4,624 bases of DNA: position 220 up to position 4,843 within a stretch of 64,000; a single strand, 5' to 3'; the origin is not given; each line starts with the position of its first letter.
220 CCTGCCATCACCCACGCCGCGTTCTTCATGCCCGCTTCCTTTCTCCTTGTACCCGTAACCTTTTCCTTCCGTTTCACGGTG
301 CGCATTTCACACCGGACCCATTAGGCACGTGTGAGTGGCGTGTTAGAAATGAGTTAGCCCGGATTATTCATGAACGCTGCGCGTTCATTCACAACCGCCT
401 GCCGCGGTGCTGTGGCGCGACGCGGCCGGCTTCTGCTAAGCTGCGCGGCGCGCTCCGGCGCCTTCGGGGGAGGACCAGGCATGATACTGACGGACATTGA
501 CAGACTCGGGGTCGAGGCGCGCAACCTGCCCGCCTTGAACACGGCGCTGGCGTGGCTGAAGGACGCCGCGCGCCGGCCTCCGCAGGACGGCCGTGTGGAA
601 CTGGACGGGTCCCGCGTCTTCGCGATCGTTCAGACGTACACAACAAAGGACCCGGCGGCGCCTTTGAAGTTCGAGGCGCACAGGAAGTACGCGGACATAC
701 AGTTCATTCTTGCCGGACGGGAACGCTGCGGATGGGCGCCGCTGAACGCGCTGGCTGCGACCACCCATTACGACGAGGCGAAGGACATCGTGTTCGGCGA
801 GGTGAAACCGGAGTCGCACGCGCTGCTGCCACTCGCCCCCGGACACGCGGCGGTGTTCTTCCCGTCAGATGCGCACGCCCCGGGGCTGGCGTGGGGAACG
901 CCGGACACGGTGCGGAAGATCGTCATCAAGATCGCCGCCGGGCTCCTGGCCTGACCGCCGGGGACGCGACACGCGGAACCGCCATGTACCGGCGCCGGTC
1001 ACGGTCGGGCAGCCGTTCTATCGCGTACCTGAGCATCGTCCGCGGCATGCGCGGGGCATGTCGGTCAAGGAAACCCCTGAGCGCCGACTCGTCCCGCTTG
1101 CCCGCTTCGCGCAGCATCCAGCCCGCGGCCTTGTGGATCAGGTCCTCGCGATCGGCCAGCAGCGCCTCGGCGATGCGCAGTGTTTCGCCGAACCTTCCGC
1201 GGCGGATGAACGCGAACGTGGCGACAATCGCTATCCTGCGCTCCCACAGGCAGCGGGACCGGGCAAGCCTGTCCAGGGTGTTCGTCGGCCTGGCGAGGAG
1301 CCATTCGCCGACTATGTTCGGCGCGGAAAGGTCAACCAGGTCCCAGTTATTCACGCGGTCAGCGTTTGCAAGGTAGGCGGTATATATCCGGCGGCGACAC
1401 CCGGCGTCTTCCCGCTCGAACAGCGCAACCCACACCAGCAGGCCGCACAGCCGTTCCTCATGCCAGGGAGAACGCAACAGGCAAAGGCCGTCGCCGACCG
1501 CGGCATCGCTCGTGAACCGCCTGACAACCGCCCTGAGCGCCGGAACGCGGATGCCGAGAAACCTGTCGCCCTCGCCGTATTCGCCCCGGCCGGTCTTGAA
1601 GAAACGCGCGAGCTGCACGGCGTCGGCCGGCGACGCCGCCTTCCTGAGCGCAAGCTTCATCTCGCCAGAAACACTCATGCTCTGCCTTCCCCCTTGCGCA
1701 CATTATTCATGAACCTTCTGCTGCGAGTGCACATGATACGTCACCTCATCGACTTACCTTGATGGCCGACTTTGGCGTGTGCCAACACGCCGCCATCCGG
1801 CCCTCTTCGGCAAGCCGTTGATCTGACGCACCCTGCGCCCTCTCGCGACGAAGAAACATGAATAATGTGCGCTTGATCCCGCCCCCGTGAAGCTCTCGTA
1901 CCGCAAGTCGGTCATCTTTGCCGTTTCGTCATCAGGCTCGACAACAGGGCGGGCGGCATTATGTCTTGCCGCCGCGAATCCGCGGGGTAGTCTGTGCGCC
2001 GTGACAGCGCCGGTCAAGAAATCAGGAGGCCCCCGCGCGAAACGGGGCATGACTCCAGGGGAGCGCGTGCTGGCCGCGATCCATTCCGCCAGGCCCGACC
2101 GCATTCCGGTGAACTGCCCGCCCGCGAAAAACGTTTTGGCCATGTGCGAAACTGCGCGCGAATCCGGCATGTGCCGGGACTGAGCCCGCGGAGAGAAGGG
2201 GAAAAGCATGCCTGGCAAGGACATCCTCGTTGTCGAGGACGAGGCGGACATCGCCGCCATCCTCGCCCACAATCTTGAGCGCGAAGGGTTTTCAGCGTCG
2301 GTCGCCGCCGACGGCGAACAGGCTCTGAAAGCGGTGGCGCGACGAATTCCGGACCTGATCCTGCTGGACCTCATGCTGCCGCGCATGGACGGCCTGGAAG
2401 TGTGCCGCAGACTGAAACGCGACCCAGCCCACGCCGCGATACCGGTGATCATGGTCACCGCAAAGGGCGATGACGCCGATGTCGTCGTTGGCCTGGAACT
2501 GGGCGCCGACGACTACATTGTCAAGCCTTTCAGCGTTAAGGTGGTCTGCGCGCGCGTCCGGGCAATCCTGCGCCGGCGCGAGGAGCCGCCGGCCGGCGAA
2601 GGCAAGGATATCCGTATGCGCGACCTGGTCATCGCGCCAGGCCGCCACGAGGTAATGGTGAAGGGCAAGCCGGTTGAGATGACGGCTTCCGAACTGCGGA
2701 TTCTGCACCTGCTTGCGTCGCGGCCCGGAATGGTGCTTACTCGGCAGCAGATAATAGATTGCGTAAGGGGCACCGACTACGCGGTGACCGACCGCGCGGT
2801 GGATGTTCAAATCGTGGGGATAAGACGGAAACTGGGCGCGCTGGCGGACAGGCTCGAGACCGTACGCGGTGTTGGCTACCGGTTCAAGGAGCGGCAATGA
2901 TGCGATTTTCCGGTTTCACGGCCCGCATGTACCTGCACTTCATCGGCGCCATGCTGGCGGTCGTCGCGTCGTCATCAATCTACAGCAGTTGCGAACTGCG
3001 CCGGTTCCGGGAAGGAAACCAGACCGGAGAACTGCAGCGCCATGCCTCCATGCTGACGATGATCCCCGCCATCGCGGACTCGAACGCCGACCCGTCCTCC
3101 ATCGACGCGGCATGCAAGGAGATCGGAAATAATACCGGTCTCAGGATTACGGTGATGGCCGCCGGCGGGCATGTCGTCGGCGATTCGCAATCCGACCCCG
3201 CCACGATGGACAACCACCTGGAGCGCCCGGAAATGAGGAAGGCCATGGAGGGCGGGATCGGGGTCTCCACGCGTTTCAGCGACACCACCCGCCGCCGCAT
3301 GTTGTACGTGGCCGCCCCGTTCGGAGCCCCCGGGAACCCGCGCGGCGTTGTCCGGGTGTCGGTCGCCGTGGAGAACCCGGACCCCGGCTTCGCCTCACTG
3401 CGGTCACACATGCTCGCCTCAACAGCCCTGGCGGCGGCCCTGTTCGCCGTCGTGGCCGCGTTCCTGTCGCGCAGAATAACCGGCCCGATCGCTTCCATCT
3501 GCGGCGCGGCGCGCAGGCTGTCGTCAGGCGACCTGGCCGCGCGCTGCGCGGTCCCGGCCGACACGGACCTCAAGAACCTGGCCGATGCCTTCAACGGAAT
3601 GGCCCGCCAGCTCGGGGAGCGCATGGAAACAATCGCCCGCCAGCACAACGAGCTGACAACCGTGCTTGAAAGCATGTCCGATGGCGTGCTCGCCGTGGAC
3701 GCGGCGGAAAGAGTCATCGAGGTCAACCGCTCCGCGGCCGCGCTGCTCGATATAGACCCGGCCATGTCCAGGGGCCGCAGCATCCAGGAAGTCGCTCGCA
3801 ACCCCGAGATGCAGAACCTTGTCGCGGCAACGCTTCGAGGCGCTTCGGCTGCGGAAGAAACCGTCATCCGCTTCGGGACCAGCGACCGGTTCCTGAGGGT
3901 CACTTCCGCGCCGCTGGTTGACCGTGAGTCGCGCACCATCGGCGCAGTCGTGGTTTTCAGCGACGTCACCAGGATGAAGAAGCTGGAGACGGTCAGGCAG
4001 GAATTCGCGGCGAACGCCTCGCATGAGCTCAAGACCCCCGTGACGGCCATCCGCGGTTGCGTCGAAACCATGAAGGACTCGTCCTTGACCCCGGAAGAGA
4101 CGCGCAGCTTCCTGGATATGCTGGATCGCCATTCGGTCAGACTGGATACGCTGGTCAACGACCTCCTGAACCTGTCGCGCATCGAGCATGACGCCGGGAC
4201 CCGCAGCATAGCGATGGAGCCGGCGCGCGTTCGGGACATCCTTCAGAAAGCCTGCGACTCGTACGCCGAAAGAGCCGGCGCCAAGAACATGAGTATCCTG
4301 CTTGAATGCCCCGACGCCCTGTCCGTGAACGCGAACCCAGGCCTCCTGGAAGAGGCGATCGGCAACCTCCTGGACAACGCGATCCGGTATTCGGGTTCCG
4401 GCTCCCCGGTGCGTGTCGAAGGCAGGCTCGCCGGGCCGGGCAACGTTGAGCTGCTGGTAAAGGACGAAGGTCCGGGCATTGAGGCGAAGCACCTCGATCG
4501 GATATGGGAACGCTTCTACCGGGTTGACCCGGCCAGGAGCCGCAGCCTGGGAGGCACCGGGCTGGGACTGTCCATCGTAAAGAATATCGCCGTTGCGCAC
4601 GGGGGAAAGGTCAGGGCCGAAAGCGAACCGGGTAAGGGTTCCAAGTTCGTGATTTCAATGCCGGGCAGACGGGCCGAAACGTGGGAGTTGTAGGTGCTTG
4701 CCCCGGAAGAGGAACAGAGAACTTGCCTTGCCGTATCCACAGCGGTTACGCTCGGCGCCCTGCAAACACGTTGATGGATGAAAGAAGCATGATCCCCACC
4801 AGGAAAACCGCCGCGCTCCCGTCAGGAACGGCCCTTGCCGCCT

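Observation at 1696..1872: Novel about 176-bp MITE-like element with 16-bp terminal inverted repeats; two near-identical copies 25.5 kb apart in opposite orientation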

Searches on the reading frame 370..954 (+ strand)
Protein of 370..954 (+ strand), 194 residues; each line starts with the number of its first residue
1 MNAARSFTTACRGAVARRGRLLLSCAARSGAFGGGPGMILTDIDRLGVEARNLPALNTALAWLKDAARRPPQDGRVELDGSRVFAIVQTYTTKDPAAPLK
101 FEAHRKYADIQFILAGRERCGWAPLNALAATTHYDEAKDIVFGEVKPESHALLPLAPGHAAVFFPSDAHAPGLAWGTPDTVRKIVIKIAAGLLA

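Call 27: search_protein_families(library=pfam, proteins=[window:370-954:+], max_evalue=0.001)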
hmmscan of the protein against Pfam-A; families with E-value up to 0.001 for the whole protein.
window:370-954:+ (194 aa): 1 family
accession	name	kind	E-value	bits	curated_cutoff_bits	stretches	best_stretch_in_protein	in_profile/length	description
PF04074.18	DUF386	-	5.1e-36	124.3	26.5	1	38-189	1-145/145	YhcH/YjgK/YiaL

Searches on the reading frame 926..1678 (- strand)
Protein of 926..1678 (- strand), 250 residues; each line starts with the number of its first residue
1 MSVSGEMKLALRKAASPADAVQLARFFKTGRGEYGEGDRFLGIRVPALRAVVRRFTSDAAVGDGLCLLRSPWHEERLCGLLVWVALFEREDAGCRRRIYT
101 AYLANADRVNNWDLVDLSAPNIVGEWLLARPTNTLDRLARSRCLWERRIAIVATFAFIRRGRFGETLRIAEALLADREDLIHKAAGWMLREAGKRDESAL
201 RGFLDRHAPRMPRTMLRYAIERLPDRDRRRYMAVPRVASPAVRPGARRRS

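Call 27: search_protein_families(library=pfam, proteins=[window:926-1678:-], max_evalue=0.001)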
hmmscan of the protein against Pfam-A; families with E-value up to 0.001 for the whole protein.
window:926-1678:- (250 aa): 1 family
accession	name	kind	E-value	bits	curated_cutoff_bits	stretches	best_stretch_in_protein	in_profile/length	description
PF08713.17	DNA_alkylation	-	2.4e-60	204.3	21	1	8-223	2-213/213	DNA alkylation repair enzyme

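Call 33: find_encoding_contigs(protein=window:926-1678:-, flank=2000, max_places=4)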
Protein window:926-1678:- (250 aa): 8 contigs read that carry it; 4 places shown.
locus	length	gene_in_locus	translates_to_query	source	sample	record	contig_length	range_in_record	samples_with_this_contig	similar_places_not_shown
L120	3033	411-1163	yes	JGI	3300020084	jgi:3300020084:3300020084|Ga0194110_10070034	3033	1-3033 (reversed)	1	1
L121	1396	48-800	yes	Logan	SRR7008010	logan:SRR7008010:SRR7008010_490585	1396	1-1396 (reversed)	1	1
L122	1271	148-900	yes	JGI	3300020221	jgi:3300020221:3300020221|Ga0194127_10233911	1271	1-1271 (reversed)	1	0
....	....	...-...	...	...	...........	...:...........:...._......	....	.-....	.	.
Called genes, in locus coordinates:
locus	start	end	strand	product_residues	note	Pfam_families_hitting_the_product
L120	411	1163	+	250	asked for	PF08713:DNA_alkylation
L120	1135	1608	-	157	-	PF04074:DUF386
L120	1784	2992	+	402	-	PF16930:Porin_5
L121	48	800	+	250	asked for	PF08713:DNA_alkylation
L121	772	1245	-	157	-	PF04074:DUF386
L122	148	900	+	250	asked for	PF08713:DNA_alkylation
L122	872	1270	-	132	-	PF04074:DUF386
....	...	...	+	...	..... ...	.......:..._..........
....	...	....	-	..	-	?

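Call 65: list_cluster_members(proteins=[window:926-1678:-, window:2208-2900:+, window:27380-28888:-])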
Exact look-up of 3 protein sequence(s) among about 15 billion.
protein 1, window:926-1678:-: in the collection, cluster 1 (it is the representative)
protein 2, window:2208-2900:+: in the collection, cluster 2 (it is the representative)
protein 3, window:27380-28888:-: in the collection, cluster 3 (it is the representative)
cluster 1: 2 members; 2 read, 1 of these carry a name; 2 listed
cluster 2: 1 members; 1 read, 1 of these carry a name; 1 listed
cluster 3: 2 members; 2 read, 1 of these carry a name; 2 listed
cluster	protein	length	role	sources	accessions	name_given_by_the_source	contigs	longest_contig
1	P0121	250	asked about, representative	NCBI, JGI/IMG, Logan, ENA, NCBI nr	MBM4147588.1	MAG: DNA alkylation repair protein [Lentisphaerae bacterium] | DNA alkylation repair protein [Lentisphaerota bacterium]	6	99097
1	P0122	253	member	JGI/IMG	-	-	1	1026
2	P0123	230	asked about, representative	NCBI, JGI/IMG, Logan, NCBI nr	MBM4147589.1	MAG: response regulator transcription factor [Lentisphaerae bacterium] | response regulator transcription factor [Lentisphaerota bacterium]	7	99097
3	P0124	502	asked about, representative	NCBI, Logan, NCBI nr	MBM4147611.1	MAG: rhamnulokinase [Lentisphaerae bacterium] | rhamnulokinase [Lentisphaerota bacterium]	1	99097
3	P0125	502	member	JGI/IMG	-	-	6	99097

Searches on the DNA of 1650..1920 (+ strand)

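Call 30: search_dna_similar(query=window:1692-1876:+, collection=plasmids, mode=distant, max_evalue=10, max_rows=40)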
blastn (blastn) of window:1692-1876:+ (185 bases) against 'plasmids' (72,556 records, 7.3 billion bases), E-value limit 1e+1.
Records with a match: 46; places in all: 46; records where one place covers at least 80% of the query: 0.
Best place of each record, by identity: 95-99% 24; 90-95% 14; 80-90% 8.
By first word of the organism name: Rhizobium 34; Sinorhizobium 3; Shinella 2; Azotobacter 2; Alloyangia 1; Comamonas 1; Tistrella 1; Pararhizobium 1; Streptomyces 1.
By predicted mobility (MOB-suite, as given by PLSDB): conjugative 26; non-mobilizable 18; mobilizable 2.
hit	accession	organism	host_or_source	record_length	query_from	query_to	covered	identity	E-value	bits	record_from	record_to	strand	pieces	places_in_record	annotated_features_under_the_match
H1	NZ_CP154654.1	Alloyangia pacifica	-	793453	118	159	23%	83.7%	2e+0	40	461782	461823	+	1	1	sugar ABC transporter substrate-binding protein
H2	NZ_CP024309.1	Sinorhizobium fredii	Phaseolus vulgaris,cell culture,plant ...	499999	81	120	22%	83.3%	6e+0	38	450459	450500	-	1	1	ParB/RepB/Spo0J family partition protein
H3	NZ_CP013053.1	Sinorhizobium americanum CCGM7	Phaseolus vulgaris,root nodules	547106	81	120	22%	83.3%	6e+0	38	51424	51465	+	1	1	ParB/RepB/Spo0J family partition protein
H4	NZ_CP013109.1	Sinorhizobium americanum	Vachellia farnesiana,cell culture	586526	81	120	22%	83.3%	6e+0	38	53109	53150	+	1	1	ParB/RepB/Spo0J family partition protein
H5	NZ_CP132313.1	Shinella zoogloeoides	Homo sapiens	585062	116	151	19%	83.8%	6e+0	37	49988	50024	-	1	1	sugar ABC transporter substrate-binding protein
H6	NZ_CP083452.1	Comamonas odontotermitis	cell culture,cucumber rhizosphere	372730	30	62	18%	84.8%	6e+0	38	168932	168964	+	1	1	site-specific recombinase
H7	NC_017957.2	Tistrella mobilis KA081020-065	-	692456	97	124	15%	89.3%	6e+0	38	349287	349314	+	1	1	UDP-glucuronic acid decarboxylase family protein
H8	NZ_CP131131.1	Shinella zoogloeoides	isolate,Activated charcoal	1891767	99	126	15%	87.1%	6e+0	37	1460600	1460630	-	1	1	none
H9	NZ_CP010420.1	Azotobacter chroococcum NCIMB 8003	cell culture,soil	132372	109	134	14%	92.3%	2e+0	39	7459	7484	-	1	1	ppx: exopolyphosphatase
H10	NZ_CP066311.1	Azotobacter chroococcum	single,soil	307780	109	134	14%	92.3%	2e+0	39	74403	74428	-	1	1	ppx: exopolyphosphatase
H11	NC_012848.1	Rhizobium leguminosarum bv. trifolii WSM1325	-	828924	96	120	14%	96.0%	5e-1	42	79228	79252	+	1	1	ugpC: sn-glycerol-3-phosphate ABC transporter ATP-binding protein UgpC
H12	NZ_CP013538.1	Rhizobium phaseoli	Phaseolus vulgaris,Whole ...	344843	96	120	14%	96.0%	5e-1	42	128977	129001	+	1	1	ugpC: sn-glycerol-3-phosphate ABC transporter ATP-binding protein UgpC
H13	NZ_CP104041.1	Rhizobium sp. WSM4643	Pisum sativum,Cell culture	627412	96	120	14%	96.0%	5e-1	42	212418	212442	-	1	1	ugpC: sn-glycerol-3-phosphate ABC transporter ATP-binding protein UgpC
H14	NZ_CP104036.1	Rhizobium sp. SRDI969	Pisum sativum,Cell culture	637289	96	120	14%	96.0%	5e-1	42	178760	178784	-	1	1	ugpC: sn-glycerol-3-phosphate ABC transporter ATP-binding protein UgpC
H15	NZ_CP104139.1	Rhizobium sp. WSM1274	Vicia sp.,cell culture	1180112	96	120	14%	96.0%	5e-1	42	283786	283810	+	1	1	record has no annotation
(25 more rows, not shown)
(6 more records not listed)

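Call 31: search_rna_families(source=window, start=1650, end=1920, threshold=evalue, max_evalue=10)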
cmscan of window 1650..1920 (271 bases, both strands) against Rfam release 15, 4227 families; matches with E-value up to 10: 1.
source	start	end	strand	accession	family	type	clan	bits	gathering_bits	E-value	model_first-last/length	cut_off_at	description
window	1854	1900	+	RF01515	Afu_514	Gene; snRNA; snoRNA; CD-box;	-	18.7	39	0.17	1-106/106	no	A. fumigatus snoRNA Afu_514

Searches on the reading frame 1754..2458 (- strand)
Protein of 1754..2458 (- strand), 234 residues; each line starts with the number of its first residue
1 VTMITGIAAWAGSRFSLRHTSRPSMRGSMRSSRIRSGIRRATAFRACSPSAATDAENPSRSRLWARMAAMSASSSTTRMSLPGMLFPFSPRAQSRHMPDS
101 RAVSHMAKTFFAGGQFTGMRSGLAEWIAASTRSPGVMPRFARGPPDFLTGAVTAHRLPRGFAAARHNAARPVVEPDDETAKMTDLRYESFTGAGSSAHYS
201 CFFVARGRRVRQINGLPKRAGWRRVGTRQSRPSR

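Call 27: search_protein_families(library=pfam, proteins=[window:1754-2458:-], max_evalue=0.001)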
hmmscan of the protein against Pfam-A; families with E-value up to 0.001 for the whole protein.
window:1754-2458:- (234 aa): 0 families

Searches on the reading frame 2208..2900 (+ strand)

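Call 27: search_protein_families(library=pfam, proteins=[window:2208-2900:+], max_evalue=0.001)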
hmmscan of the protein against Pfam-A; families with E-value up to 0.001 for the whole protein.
window:2208-2900:+ (230 aa): 3 families
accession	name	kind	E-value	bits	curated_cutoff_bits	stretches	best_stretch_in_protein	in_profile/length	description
PF00072.30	Response_reg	-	5.6e-31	107.4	30.2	1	6-117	1-110/111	Response regulator receiver domain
PF00486.34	Trans_reg_C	-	1.2e-21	77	26.2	1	153-226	1-77/77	Transcriptional regulatory protein, C terminal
PF23198.2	PDE8A_N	-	3.1e-05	24.3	29.6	1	6-110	13-121/147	PDE8A-like, N-terminal domain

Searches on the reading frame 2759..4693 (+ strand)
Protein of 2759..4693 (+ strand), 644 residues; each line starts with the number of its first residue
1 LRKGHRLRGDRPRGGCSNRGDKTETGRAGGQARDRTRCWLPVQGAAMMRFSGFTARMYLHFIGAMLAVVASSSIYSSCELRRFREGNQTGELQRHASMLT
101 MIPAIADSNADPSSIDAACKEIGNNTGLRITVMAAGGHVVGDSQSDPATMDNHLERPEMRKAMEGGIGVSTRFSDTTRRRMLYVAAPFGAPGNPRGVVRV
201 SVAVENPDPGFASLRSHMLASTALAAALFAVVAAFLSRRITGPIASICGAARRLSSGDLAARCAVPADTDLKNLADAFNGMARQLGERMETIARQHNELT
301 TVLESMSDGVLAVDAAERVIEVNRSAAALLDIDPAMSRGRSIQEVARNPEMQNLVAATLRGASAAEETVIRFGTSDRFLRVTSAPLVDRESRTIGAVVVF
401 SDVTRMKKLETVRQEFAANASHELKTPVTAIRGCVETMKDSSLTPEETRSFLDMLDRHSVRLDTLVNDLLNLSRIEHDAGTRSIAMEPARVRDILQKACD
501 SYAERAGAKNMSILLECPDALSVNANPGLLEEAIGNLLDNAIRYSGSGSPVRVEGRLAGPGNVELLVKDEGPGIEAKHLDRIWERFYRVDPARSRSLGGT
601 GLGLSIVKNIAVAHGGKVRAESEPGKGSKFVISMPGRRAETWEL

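Call 27: search_protein_families(library=pfam, proteins=[window:2759-4693:+], max_evalue=0.001)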
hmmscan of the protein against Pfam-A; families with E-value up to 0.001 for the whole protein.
window:2759-4693:+ (644 aa): 11 families
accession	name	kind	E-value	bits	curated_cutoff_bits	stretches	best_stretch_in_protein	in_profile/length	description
PF02518.31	HATPase_c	-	3.5e-27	95.5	26.4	1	528-635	4-108/111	Histidine kinase-, DNA gyrase B-, and HSP90-like ATPase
PF00512.31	HisKA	-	1.8e-20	73.2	26.9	1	413-477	2-65/66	His Kinase A (phospho-acceptor) domain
PF08448.16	PAS_4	-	2.9e-12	47.2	23.1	1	303-405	1-107/110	PAS fold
PF00989.32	PAS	-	7.3e-12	45.7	22.6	1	299-403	3-113/113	PAS fold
PF00672.30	HAMP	-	8.7e-08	32.8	25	1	235-285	1-51/53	HAMP domain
PF12860.13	PAS_7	-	6.9e-07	29.8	27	1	303-409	1-113/115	PAS fold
PF13188.13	PAS_8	-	5.7e-06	26.5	21.8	1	299-347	3-48/65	PAS domain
PF13596.12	PAS_10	-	2e-05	25.6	22.1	1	300-404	2-106/106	PAS domain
PF13426.13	PAS_9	-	6.7e-05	23.5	27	1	308-404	2-102/103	PAS domain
PF16736.11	sCache_like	-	0.0003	21.5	27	1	106-201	23-115/117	Single Cache-like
PF14827.12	dCache_3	-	0.00078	19.5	25.7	0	115-204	144-235/239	Double sensory domain of two-component sensor kinase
